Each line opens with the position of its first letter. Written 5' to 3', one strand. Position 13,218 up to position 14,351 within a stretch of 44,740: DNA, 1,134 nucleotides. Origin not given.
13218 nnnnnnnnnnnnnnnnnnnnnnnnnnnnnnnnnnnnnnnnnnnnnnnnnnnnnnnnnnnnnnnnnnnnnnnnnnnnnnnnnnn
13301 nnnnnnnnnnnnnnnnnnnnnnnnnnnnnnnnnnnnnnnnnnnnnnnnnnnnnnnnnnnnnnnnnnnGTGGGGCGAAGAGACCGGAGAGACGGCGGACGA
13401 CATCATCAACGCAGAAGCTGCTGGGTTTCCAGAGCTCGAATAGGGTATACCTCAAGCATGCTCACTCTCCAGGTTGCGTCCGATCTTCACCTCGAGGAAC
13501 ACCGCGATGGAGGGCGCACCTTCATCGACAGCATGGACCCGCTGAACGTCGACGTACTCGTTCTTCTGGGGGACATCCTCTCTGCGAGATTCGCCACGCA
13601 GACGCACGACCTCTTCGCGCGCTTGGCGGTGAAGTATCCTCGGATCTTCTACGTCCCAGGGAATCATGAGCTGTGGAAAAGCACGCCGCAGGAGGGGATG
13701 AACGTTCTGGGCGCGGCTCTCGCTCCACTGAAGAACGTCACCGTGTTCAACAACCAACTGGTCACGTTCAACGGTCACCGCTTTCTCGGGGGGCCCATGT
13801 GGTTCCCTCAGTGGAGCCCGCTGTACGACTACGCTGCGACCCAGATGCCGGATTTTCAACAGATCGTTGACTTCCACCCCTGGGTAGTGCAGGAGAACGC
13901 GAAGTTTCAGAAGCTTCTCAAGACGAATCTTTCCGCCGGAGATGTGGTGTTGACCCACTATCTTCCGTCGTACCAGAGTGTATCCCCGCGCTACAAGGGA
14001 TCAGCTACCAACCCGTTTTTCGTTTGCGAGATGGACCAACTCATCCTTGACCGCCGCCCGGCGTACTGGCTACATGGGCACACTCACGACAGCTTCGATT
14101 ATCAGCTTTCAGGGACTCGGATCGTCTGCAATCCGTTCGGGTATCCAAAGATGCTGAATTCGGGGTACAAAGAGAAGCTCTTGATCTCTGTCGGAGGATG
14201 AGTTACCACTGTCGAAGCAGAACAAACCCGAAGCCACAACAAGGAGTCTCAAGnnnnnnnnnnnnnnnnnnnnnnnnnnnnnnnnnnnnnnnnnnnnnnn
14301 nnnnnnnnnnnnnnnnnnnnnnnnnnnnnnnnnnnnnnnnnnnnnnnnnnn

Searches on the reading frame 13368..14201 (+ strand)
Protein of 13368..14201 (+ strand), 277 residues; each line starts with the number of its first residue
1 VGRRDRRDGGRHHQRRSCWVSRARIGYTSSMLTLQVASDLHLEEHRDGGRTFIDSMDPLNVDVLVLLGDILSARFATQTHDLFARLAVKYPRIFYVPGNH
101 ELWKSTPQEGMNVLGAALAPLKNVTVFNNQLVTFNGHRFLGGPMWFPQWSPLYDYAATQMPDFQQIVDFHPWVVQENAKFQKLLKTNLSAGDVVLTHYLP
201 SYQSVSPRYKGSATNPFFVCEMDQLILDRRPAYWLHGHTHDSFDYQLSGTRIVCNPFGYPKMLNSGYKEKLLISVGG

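Call 13: search_protein_families(library=phrogs, proteins=[window:13368-14201:+])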
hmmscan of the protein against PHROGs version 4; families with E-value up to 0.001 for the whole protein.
window:13368-14201:+ (277 aa): 2 families
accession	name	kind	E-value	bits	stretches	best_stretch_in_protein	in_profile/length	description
phrog_1649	-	other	2e-46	159.1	1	29-263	33-275/308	metallo-phosphoesterase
phrog_547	-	other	1.7e-06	28.3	0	62-106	74-115/245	phosphoesterase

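Call 37: search_dna_similar(query=window:13368-14201:+, collection=phages, mode=protein, max_rows=12)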
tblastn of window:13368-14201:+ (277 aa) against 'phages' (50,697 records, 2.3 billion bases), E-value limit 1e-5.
Records with a match: 194; places in all: 194; records where one place covers at least 80% of the query: 175.
Best place of each record, by identity: <60% 194.
By first word of the organism name: Vibrio 54; Escherichia 33; Rhizobium 19; Synechococcus 14; Salmonella 9; Brevundimonas 7; Erwinia 7; Caulobacter 6; Xanthomonas 6; Stenotrophomonas 5; and 15 more.
By host as written in the record: - 41; Escherichia coli 10; Synechococcus sp. MW02 8; Brevundimonas pondensis LVF1 6; Salmonella enterica subsp. enterica serovar Typhimurium 4; Rhizobium leguminosarum 4; Vibrio parahaemolyticus 4; Vibrio sp. 4; and 78 more.
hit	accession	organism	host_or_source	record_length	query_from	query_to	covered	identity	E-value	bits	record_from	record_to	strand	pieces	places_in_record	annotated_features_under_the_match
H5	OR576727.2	Myxococcus phage Mx1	Myxococcus sp.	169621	24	259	85%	38.5%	2e-47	174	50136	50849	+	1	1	calcineurin-like phosphoesterase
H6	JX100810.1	Caulobacter phage CcrColossus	Caulobacter crescentus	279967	29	275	89%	33.1%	6e-29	121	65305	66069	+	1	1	putative protein metallo-phosphoesterase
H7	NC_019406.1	Caulobacter phage CcrColossus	Caulobacter crescentus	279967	29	275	89%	33.1%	6e-29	121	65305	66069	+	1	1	metallo-phosphoesterase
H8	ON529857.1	Brevundimonas phage vB_BpoS-Kikimora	Brevundimonas pondensis LVF1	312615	23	276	92%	31.6%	6e-26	112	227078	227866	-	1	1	metallo-dependent phosphatase-like protein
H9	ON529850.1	Brevundimonas phage vB_BpoS-Gurke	Brevundimonas pondensis LVF1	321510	23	276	92%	30.9%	3e-26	113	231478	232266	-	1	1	metallo-dependent phosphatase-like protein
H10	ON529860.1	Brevundimonas phage vB_BpoS-Papperlapapp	Brevundimonas pondensis LVF1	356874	36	275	87%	32.3%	2e-28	119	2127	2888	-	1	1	metallo-dependent phosphatase-like protein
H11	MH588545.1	Caulobacter phage CcrPW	Caulobacter vibrioides CB15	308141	32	275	88%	31.6%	1e-24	108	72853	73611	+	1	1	Ser/Thr protein phosphatase family protein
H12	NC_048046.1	Caulobacter phage CcrPW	Caulobacter vibrioides CB15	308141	32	275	88%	31.6%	1e-24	108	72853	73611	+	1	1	metallo-phosphoesterase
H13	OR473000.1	Synechococcus phage S-CREM2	Synechococcus sp. CRE1902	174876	24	261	86%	32.2%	4e-30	124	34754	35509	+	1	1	metallophosphoesterase | hypothetical protein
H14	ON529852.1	Brevundimonas phage vB_BpoS-Kabachok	Brevundimonas pondensis LVF1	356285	36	275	87%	31.7%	7e-28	118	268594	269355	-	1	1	metallo-dependent phosphatase-like protein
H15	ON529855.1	Brevundimonas phage vB_BpoS-Domovoi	Brevundimonas pondensis EIF1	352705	36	275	87%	31.3%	5e-28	118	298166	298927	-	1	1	metallo-dependent phosphatase-like protein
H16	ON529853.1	Brevundimonas phage vB_BpoS-Bambus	Brevundimonas pondensis LVF1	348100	36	275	87%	31.3%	2e-27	117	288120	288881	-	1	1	metallo-dependent phosphatase-like protein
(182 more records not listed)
